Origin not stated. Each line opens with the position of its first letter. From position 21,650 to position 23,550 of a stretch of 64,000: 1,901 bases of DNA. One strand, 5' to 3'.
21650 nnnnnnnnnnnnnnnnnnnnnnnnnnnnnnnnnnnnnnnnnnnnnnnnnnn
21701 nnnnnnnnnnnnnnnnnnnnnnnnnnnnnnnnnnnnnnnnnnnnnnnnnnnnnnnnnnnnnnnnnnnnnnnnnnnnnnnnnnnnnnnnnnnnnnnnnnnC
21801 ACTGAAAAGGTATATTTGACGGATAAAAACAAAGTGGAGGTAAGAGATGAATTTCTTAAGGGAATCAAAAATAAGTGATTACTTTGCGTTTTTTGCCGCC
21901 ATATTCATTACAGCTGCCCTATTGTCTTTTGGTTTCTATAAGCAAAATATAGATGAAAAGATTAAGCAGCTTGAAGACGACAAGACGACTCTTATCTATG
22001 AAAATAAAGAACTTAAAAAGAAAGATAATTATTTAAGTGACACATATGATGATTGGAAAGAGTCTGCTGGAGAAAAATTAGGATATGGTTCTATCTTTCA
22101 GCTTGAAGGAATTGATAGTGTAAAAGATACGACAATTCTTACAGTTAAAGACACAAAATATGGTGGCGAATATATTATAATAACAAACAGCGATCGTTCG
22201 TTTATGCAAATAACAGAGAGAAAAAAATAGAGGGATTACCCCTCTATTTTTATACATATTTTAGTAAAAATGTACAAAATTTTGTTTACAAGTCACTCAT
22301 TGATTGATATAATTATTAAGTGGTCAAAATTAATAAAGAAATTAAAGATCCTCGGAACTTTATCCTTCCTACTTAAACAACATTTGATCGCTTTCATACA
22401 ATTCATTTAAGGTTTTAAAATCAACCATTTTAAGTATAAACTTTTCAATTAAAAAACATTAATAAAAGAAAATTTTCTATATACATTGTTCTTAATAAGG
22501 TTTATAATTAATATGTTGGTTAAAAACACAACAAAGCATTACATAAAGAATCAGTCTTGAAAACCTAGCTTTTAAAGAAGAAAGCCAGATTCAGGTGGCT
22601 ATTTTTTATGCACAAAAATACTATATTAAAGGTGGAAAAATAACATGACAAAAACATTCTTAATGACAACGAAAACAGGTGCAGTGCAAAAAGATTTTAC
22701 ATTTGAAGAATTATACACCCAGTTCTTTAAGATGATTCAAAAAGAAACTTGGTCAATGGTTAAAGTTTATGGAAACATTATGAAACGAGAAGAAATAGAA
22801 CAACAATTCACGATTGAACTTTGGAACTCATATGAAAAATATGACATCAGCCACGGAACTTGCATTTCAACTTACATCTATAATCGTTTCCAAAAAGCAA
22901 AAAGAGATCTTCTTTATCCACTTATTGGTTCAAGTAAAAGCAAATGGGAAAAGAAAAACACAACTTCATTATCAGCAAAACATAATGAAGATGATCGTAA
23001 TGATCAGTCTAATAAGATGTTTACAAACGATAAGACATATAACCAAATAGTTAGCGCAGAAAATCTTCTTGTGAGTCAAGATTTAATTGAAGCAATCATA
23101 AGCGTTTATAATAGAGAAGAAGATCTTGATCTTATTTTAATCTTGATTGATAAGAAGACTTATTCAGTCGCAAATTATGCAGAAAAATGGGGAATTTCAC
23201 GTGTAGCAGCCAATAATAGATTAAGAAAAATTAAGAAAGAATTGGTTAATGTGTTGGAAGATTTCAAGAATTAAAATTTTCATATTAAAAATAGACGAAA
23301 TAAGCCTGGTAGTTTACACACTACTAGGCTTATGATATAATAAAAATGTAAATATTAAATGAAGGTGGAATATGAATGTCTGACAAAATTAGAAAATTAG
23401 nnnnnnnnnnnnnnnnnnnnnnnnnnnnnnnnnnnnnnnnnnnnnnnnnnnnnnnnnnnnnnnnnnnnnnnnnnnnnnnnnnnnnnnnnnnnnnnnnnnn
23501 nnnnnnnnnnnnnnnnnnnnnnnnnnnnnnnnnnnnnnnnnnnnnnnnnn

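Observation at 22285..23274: Phage sigma factor preceded by 330-nt leader with attenuator-like hairpin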

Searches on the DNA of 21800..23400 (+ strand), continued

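Call 90: search_with_rna_model(model_id=R1, sources=[window, L002, L003, L004, L012, L013, L014, L016, L021, L022, L023, L024, L025, L026, L027, L028, L029, L031], max_evalue=10, show_alignments=4)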
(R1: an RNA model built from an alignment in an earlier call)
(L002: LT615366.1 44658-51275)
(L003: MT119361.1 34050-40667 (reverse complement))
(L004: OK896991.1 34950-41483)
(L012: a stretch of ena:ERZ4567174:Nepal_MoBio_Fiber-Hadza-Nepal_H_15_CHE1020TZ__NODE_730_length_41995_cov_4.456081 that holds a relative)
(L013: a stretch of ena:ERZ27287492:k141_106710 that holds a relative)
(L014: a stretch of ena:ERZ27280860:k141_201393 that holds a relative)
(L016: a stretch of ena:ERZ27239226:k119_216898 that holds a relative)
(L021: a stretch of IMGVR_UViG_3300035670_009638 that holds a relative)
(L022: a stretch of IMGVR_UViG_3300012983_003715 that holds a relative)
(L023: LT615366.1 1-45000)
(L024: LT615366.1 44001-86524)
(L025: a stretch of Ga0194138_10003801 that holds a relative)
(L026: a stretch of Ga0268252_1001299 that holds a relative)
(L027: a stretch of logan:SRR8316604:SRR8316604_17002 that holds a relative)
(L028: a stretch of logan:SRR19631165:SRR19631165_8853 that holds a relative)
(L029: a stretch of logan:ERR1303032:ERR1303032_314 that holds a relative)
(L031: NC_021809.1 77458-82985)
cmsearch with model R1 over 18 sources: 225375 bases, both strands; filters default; matches with E-value up to 10: 7.
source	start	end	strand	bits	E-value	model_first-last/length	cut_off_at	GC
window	22509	22614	+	129.7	7e-25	1-106/106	no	0.31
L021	1139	1200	-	20.4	0.33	1-106/106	no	0.37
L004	2692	2760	-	16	3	1-106/106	no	0.26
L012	2870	2949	+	15.9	3.1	1-106/106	no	0.29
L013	2870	2949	+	15.9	3.1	1-106/106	no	0.29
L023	15143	15215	+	15.5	3.8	1-106/106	no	0.33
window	257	322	+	14.3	6.9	1-106/106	no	0.27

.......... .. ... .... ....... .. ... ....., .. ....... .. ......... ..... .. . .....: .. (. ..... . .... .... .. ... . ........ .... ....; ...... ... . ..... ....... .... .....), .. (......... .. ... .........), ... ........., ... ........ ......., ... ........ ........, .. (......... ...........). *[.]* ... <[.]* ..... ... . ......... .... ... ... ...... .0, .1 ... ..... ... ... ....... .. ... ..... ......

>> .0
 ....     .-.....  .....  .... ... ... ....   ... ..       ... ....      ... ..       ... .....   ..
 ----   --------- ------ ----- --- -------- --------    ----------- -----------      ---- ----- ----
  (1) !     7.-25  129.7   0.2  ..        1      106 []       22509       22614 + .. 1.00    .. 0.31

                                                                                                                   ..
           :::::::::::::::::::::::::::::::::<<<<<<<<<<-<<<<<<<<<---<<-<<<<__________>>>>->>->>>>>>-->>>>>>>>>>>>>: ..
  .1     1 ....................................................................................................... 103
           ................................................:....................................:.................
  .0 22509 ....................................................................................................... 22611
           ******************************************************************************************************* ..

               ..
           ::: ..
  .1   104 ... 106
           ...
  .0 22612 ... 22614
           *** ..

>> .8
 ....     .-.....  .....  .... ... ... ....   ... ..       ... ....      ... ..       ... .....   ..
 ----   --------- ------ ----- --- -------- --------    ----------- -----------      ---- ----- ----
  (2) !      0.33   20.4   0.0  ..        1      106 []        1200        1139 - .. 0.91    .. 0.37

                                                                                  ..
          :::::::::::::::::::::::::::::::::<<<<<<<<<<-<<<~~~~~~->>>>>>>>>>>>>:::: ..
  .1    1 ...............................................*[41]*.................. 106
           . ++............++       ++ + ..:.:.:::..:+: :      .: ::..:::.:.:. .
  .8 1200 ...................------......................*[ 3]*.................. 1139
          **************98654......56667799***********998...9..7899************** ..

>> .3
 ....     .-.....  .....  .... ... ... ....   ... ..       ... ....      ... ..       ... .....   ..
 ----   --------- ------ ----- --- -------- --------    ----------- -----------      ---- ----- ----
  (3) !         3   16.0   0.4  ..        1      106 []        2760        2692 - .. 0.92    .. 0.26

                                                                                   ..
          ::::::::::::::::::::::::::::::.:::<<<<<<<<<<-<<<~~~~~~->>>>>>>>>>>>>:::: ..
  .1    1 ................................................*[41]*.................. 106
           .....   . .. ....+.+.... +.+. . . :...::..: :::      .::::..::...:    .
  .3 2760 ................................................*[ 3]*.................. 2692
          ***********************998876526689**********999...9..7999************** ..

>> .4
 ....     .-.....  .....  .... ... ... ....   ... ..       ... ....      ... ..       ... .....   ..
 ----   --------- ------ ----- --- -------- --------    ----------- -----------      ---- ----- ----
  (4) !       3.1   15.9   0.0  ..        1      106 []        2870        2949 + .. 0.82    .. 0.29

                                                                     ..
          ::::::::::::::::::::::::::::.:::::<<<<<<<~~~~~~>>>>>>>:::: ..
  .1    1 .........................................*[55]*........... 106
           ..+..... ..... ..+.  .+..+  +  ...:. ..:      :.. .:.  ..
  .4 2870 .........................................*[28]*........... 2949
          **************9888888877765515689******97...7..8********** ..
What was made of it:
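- A covariance model built from the window lineage finds the L012 element only at E=3.1 over 225 kb, although at the right place (call 90).
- Tried and rejected: Covariance model from the window lineage: it does not reach significance on L012 (E=3.1) and finds no other copies in the window, VPE25, the GR1-like loci or pBS32 (call 90).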

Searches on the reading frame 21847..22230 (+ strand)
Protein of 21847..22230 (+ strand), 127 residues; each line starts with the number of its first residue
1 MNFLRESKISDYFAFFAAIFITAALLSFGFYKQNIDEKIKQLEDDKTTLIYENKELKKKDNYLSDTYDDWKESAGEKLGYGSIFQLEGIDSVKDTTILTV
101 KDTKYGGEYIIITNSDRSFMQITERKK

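Call 5: search_protein_families(library=pfam, proteins=[window:21847-22230:+], max_evalue=0.1)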
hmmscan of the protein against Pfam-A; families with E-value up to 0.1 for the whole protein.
window:21847-22230:+ (127 aa): 3 families
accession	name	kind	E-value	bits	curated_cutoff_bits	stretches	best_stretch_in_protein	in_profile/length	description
PF01920.25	Prefoldin_2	-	0.0047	17.3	27.6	1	30-78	55-103/106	Prefoldin subunit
PF09716.15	ETRAMP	-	0.033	14.6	29.1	1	8-60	2-48/81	Malarial early transcribed membrane protein (ETRAMP)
PF04977.20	DivIC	-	0.055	13.7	28.9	1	27-73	8-60/80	Septum formation initiator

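Call 99: search_protein_families(library=phrogs, proteins=[window:21847-22227:+], max_evalue=0.001)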
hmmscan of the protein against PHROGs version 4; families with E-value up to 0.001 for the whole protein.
window:21847-22227:+ (127 aa): 0 families
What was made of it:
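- Tried and rejected: PHROGs: no hit for the sigma or for the upstream 127-aa protein (call 99).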
